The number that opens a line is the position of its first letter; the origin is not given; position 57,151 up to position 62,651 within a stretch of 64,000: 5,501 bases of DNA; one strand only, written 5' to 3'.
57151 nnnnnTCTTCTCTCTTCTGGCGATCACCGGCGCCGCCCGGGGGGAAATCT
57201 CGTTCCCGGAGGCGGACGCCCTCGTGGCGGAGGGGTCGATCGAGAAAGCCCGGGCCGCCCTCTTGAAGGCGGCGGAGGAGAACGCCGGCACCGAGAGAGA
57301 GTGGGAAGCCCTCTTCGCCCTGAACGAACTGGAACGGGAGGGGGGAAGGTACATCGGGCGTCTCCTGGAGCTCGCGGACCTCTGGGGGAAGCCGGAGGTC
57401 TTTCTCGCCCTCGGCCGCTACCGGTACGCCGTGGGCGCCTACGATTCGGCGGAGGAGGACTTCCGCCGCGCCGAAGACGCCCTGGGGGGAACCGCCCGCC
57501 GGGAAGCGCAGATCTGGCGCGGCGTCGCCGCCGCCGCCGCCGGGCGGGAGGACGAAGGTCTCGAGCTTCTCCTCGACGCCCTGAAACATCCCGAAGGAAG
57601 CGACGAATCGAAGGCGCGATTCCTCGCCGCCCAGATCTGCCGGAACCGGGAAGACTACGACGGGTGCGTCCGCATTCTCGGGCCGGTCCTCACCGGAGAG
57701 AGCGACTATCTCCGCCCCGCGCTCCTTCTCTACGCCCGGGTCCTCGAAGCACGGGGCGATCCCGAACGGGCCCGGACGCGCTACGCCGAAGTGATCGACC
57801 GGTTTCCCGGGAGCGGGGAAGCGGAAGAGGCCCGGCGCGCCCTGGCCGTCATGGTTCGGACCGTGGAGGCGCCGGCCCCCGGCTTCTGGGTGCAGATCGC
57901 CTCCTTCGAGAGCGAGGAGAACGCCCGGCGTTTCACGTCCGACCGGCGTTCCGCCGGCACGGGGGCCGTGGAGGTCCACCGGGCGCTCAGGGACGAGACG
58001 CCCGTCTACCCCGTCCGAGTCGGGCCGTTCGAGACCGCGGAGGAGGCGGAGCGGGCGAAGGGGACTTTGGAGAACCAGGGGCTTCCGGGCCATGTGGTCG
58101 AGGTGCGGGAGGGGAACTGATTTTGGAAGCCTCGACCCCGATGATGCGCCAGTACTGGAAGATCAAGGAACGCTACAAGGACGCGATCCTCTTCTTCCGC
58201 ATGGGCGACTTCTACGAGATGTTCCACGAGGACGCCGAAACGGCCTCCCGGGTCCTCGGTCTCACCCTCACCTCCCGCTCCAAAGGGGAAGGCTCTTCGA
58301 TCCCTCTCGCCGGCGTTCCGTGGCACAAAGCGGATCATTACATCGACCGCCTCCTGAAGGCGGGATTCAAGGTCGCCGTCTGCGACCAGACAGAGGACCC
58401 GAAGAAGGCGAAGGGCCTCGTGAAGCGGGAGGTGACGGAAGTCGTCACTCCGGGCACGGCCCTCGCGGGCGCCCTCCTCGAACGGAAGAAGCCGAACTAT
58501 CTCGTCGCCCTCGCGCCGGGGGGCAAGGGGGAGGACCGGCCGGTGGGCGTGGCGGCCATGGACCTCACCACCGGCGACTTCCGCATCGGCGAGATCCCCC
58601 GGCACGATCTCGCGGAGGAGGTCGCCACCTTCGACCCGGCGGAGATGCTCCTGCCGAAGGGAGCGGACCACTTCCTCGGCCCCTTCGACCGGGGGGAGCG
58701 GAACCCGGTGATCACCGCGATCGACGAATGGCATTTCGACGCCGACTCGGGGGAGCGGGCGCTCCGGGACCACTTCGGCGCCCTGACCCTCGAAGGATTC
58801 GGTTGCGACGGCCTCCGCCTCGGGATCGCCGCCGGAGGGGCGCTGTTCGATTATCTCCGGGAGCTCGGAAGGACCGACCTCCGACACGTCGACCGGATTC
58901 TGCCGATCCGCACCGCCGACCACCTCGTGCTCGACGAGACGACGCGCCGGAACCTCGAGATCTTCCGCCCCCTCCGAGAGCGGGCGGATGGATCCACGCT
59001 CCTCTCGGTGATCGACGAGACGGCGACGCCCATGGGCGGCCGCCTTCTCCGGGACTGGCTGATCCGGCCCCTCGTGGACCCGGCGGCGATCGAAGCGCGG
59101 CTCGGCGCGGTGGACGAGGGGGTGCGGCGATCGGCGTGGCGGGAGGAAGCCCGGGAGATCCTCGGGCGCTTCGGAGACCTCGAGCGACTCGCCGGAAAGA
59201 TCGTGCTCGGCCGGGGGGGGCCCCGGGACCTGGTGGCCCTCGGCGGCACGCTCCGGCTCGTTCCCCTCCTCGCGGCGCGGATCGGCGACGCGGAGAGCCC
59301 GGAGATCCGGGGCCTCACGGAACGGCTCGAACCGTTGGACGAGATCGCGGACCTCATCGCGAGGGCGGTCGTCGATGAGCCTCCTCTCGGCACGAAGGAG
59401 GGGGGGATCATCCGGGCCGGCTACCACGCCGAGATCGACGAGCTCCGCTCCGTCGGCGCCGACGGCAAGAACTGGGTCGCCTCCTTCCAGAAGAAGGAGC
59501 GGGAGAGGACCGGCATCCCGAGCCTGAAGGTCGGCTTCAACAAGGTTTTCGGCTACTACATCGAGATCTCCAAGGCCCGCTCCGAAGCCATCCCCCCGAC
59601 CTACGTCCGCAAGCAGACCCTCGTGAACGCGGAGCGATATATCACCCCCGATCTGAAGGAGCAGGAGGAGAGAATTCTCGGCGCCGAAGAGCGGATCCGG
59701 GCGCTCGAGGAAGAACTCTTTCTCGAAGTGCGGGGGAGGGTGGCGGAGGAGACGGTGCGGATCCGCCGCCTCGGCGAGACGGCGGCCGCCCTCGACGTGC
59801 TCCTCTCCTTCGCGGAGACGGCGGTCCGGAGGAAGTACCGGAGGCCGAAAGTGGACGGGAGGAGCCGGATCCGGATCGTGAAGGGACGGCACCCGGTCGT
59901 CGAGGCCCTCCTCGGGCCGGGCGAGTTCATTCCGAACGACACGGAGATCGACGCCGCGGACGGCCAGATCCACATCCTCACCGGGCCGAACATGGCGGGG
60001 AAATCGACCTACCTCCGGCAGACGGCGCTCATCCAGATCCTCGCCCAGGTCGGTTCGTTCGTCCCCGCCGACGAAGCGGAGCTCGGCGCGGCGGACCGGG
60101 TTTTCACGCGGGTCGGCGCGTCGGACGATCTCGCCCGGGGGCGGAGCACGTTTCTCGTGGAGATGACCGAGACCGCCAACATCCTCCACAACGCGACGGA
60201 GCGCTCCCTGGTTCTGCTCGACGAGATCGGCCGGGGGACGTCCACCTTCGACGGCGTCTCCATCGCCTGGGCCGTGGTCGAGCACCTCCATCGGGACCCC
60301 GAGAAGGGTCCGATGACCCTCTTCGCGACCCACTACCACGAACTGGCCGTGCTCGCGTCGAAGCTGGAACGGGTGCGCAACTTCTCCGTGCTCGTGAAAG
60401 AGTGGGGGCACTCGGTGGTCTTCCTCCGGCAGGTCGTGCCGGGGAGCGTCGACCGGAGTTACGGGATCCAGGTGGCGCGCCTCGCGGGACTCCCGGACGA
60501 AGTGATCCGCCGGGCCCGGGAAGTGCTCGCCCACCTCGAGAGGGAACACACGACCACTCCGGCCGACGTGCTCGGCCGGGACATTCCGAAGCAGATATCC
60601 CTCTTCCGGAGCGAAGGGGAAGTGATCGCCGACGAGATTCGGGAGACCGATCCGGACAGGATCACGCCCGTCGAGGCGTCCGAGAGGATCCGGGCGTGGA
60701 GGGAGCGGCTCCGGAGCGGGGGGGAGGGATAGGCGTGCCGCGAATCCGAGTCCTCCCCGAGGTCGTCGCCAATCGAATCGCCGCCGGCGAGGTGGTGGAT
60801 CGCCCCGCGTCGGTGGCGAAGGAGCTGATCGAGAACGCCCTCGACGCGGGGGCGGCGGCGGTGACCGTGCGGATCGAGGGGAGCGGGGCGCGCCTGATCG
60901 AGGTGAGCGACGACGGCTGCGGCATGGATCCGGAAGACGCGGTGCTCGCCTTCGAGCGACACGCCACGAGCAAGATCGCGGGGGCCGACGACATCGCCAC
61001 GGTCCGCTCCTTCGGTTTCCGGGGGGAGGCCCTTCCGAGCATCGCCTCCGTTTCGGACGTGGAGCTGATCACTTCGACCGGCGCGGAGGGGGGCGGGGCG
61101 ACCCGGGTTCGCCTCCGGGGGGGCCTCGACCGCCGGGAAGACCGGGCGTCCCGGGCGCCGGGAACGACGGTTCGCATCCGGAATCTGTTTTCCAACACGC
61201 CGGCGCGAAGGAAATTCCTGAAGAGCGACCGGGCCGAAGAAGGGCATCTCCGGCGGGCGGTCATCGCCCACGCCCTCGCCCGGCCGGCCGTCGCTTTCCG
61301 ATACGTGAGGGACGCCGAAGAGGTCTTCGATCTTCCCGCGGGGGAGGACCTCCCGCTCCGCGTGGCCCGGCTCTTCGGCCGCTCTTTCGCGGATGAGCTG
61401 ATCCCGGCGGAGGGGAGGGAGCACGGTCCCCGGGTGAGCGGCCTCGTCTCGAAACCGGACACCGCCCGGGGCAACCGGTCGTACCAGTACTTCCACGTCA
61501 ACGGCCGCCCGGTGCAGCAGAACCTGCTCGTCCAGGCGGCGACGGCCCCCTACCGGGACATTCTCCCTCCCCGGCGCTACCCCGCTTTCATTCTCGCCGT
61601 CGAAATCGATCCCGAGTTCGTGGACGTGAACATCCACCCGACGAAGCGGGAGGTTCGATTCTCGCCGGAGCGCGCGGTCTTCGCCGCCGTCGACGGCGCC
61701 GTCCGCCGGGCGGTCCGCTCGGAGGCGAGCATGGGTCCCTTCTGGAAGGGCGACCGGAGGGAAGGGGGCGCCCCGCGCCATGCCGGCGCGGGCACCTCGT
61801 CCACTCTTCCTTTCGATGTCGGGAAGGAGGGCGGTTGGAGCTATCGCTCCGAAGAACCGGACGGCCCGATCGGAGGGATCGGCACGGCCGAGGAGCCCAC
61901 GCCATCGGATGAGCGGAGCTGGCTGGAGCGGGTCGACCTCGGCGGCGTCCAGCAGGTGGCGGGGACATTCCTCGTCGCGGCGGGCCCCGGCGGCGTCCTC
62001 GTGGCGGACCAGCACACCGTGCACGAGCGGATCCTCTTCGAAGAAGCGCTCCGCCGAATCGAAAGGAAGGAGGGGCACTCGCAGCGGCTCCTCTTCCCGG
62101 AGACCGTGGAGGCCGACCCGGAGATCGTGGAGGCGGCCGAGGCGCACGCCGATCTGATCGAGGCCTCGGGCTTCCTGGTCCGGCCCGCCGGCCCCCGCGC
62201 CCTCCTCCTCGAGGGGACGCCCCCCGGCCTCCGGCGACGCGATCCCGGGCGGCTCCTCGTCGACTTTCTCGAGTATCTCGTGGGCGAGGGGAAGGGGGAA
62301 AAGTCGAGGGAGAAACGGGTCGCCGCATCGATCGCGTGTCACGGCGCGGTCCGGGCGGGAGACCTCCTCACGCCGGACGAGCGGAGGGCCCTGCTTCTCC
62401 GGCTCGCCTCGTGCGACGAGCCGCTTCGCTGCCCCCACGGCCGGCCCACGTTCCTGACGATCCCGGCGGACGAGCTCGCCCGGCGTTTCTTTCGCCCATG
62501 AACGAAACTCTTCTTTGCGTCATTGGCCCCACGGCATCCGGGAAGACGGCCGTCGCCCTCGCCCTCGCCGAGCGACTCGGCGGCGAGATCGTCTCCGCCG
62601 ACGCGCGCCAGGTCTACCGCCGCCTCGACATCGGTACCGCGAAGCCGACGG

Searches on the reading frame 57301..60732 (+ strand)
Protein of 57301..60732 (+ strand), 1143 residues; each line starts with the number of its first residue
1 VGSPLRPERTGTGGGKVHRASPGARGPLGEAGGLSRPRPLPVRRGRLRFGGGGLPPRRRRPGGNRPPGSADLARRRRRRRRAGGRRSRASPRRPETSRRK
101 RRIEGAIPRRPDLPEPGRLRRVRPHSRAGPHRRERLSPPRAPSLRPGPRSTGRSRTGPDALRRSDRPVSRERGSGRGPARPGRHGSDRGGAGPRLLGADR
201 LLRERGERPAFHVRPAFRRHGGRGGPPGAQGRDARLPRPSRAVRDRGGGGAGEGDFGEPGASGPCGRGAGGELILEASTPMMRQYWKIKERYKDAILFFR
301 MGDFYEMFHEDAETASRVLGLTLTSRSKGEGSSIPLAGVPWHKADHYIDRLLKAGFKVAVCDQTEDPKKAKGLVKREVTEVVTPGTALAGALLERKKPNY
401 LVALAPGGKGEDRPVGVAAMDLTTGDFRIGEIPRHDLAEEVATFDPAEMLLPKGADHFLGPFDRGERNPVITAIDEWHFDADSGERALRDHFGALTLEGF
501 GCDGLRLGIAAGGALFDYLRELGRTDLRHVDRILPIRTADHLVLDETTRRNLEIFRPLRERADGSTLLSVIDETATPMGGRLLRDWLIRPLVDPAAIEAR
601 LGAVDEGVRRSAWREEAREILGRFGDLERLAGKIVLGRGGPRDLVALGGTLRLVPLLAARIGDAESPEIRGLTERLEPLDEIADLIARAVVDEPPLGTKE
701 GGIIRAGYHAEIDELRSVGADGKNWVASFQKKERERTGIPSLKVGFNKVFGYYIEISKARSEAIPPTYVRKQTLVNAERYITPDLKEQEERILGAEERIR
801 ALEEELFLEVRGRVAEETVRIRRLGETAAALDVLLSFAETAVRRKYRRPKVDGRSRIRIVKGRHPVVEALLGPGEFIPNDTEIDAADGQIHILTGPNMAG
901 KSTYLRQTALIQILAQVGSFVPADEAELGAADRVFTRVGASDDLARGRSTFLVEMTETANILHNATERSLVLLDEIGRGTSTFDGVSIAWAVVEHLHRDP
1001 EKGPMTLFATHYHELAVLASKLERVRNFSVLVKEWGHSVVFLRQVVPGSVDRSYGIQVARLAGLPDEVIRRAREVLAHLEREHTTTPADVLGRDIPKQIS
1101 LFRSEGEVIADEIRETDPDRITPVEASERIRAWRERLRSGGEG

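Call 52: search_protein_families(library=pfam, proteins=[window:57301-60732:+], max_evalue=0.01)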
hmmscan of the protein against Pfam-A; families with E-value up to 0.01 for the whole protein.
window:57301-60732:+ (1143 aa): 5 families
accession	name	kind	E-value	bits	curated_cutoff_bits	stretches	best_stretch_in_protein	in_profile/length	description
PF00488.27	MutS_V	-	1.6e-83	279.8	30.2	1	892-1080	2-188/188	MutS domain V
PF05192.23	MutS_III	-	4e-48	164.8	34.1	1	547-838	1-194/194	MutS domain III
PF01624.25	MutS_I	-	2.5e-46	157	20.6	1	279-388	1-110/113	MutS domain I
PF05190.23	MutS_IV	-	1.2e-27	96.4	22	1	707-798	1-92/92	MutS family domain IV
PF05188.22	MutS_II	-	3.9e-19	69.8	25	1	399-530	1-132/133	MutS domain II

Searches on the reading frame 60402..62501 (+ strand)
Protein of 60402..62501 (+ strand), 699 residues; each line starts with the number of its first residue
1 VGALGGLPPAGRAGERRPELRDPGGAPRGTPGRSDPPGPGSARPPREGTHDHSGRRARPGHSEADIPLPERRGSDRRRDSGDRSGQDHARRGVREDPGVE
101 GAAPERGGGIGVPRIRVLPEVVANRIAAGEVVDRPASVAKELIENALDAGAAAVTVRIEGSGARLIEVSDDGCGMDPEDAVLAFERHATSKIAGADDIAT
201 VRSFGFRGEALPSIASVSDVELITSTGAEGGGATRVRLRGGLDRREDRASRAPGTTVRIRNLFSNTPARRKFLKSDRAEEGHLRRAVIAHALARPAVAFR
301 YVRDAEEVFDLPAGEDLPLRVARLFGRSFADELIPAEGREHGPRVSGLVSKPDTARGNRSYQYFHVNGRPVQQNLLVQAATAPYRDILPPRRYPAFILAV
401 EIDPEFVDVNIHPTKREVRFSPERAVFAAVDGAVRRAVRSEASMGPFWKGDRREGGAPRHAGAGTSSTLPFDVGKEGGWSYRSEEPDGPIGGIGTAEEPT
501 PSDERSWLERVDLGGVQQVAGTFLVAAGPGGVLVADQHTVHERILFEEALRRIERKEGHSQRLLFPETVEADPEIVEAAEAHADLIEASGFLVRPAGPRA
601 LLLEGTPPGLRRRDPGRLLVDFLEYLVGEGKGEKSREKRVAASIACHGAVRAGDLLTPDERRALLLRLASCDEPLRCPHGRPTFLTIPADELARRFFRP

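Call 52: search_protein_families(library=pfam, proteins=[window:60402-62501:+], max_evalue=0.01)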
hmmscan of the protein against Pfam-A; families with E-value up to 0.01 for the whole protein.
window:60402-62501:+ (699 aa): 4 families
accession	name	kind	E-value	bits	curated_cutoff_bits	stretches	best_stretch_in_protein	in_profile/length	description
PF01119.25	DNA_mis_repair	-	3.3e-35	120.7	26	1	322-438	2-118/119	DNA mismatch repair protein, C-terminal domain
PF08676.16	MutL_C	-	3.4e-29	101.8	25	1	517-654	2-140/142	MutL C terminal dimerisation domain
PF02518.31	HATPase_c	-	1.4e-08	35.6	26.4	1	133-194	4-64/111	Histidine kinase-, DNA gyrase B-, and HSP90-like ATPase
PF13589.12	HATPase_c_3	-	3.5e-07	30.8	25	1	137-225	5-93/137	Histidine kinase-, DNA gyrase B-, and HSP90-like ATPase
